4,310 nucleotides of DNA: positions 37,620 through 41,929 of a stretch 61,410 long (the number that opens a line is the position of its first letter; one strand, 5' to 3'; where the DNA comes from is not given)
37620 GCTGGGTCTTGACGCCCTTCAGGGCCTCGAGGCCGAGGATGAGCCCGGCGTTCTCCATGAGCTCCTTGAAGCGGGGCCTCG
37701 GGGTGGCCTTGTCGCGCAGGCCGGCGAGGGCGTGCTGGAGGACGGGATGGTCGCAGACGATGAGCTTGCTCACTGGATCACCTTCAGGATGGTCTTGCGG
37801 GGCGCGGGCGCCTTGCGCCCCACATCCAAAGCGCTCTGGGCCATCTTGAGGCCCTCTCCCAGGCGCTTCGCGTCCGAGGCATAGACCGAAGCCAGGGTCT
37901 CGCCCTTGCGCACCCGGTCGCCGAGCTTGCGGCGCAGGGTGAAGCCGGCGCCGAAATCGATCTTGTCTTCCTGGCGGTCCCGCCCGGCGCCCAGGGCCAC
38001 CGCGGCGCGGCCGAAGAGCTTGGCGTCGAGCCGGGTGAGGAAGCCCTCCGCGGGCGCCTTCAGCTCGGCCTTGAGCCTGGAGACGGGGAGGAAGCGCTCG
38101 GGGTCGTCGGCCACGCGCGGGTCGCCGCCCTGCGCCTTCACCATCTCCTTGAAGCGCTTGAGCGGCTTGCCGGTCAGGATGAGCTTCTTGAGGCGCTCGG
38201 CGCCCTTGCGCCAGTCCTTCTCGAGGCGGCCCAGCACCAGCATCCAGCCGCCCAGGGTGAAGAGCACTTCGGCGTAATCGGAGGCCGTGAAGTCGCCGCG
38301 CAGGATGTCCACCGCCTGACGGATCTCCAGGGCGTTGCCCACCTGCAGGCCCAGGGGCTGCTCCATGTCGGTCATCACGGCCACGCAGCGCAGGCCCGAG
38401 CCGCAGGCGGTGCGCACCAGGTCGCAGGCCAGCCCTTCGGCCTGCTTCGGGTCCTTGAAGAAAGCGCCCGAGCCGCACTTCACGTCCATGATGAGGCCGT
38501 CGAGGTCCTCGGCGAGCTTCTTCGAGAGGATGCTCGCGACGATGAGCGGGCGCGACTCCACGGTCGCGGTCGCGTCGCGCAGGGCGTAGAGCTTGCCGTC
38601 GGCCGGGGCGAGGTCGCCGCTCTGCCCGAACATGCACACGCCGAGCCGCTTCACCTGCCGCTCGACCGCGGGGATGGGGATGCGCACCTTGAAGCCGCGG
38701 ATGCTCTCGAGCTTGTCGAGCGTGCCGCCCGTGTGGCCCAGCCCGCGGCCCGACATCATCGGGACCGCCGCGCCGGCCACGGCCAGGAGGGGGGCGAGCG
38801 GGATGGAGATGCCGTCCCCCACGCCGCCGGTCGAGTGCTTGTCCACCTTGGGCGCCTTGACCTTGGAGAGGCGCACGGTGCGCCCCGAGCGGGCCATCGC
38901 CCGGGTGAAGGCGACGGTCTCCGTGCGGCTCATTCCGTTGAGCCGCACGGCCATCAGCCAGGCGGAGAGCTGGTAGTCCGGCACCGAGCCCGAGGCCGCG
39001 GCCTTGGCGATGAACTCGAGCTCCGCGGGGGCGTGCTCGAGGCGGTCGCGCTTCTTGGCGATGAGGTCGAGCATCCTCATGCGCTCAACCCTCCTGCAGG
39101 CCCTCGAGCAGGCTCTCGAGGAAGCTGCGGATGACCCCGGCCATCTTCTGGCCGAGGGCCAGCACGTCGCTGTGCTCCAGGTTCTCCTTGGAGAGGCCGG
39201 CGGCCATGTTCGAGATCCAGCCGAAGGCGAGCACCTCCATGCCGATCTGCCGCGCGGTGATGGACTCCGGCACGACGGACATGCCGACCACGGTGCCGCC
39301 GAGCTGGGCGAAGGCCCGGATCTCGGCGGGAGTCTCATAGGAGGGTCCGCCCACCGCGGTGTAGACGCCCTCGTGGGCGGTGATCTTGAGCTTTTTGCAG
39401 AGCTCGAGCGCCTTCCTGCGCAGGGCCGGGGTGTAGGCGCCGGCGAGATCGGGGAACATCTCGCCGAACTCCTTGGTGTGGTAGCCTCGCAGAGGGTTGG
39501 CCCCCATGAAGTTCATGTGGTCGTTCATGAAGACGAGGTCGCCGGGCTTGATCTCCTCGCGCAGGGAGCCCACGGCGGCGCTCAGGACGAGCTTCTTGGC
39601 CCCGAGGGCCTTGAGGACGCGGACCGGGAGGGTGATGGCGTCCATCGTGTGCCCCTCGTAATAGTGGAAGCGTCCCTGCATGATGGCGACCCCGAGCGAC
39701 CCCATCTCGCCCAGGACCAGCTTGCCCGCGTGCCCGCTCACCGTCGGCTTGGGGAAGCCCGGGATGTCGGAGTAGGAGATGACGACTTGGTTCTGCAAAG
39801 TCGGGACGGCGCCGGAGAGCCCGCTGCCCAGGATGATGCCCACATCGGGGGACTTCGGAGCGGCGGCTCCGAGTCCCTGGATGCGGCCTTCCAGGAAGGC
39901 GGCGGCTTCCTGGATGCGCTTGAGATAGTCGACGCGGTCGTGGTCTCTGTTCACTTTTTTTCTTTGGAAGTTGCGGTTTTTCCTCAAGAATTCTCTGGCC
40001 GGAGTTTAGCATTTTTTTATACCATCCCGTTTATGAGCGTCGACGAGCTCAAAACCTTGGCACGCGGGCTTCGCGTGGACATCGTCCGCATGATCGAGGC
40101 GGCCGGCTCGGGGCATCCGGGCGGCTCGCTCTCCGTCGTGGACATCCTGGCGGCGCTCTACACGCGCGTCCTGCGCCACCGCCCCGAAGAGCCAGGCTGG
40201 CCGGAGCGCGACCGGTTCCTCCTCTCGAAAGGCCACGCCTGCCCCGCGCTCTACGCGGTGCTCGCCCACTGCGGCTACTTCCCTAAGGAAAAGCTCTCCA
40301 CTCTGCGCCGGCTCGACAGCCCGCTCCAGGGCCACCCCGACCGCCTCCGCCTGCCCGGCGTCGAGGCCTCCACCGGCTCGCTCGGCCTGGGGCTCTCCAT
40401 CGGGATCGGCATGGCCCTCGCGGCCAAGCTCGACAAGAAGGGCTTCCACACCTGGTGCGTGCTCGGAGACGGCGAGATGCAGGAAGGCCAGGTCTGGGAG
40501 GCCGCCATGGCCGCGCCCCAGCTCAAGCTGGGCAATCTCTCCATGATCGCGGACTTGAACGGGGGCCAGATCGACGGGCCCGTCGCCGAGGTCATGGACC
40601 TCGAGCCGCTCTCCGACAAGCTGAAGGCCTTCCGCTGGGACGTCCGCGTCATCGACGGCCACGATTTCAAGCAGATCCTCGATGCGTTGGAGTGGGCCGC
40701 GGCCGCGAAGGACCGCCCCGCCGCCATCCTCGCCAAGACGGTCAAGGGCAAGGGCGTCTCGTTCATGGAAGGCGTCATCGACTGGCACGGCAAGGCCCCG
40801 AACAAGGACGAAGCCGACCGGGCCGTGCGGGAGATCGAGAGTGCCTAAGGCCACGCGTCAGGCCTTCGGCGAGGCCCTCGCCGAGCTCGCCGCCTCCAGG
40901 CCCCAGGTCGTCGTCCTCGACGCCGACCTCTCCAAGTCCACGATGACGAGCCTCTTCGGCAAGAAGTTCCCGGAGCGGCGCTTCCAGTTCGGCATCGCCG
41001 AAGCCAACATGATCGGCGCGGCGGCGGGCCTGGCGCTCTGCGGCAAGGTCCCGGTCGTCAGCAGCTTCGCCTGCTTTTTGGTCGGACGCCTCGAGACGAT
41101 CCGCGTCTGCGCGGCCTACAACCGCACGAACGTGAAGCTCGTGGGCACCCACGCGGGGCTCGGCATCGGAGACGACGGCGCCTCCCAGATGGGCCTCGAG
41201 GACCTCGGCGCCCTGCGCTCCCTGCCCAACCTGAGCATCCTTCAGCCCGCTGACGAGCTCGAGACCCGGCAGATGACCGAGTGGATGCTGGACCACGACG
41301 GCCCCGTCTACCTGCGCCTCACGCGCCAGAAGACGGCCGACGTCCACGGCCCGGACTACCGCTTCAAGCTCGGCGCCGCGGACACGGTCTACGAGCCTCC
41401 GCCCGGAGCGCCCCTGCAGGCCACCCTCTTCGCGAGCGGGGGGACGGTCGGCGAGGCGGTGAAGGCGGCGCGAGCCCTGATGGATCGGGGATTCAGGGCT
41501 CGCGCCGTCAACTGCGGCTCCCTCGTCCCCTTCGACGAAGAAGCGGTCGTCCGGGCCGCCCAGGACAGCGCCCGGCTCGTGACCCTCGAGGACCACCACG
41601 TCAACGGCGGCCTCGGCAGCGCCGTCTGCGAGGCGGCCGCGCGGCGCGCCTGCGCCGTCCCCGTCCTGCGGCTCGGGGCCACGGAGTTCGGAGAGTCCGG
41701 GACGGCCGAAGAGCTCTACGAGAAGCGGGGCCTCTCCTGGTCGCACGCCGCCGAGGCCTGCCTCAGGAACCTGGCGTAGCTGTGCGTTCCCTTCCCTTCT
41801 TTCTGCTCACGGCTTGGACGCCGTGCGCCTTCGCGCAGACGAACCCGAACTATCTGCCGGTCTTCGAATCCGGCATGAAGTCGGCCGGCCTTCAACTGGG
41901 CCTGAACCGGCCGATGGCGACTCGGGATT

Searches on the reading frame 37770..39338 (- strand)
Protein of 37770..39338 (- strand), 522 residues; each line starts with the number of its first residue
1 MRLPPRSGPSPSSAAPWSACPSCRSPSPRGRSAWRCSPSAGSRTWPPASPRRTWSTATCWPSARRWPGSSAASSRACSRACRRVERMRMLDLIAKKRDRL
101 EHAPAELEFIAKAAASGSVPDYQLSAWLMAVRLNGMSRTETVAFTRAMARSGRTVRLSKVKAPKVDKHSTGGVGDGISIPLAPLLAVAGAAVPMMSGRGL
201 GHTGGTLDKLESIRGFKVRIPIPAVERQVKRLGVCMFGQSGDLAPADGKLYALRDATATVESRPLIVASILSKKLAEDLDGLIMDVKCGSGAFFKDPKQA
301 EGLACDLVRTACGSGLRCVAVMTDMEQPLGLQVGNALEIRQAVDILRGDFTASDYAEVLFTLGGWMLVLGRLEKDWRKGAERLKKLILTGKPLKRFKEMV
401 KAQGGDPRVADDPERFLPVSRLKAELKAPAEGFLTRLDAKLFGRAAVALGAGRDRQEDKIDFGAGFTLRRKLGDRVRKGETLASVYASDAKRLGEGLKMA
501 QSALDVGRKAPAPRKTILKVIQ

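Call 6: search_protein_families(library=pfam, proteins=[window:37770-39338:-], max_evalue=0.01)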
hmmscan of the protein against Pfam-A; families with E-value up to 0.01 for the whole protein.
window:37770-39338:- (522 aa): 3 families
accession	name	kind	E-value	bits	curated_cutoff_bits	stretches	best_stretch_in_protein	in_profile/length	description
PF00591.27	Glycos_transf_3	-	1.5e-35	123.5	27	1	163-391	3-251/253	Glycosyl transferase family, a/b domain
PF07831.19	PYNP_C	-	2e-20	72.7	27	1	433-504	1-72/75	Pyrimidine nucleoside phosphorylase C-terminal domain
PF02885.22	Glycos_trans_3N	-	1.3e-17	63.8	26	1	91-152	2-63/63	Glycosyl transferase family, helical bundle domain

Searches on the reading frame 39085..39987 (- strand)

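Call 6: search_protein_families(library=pfam, proteins=[window:39085-39987:-], max_evalue=0.01)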
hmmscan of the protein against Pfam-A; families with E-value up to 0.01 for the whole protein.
window:39085-39987:- (300 aa): 1 family
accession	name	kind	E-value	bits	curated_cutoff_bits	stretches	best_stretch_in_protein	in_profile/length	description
PF01048.26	PNP_UDP_1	-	1e-45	156.4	25.1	1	49-294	2-232/233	Phosphorylase superfamily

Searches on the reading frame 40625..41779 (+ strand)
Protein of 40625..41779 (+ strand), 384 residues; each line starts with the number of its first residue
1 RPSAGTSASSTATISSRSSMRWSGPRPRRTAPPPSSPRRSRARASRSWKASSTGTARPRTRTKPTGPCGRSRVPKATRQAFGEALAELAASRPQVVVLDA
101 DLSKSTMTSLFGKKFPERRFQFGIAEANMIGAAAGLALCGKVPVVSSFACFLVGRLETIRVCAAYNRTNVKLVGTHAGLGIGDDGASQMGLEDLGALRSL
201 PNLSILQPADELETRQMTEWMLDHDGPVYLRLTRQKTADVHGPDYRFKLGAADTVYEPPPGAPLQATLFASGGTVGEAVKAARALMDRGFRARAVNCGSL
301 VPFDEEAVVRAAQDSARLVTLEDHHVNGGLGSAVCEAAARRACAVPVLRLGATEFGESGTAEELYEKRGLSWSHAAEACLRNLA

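Call 30: search_protein_families(library=pfam, proteins=[window:40625-41779:+], max_evalue=0.001)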
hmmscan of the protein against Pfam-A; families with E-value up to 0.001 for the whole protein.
window:40625-41779:+ (384 aa): 3 families
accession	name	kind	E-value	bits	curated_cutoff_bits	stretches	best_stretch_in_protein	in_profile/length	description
PF02779.29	Transket_pyr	-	5.4e-43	147.1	27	1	75-237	3-172/174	Transketolase, pyrimidine binding domain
PF02780.25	Transketolase_C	-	1e-20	74.4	25.9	1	266-371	12-120/124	Transketolase, C-terminal domain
PF22613.1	Transketolase_C_1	-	1.4e-07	32.1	27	1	264-370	12-112/113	Transketolase-like TK C-terminal domain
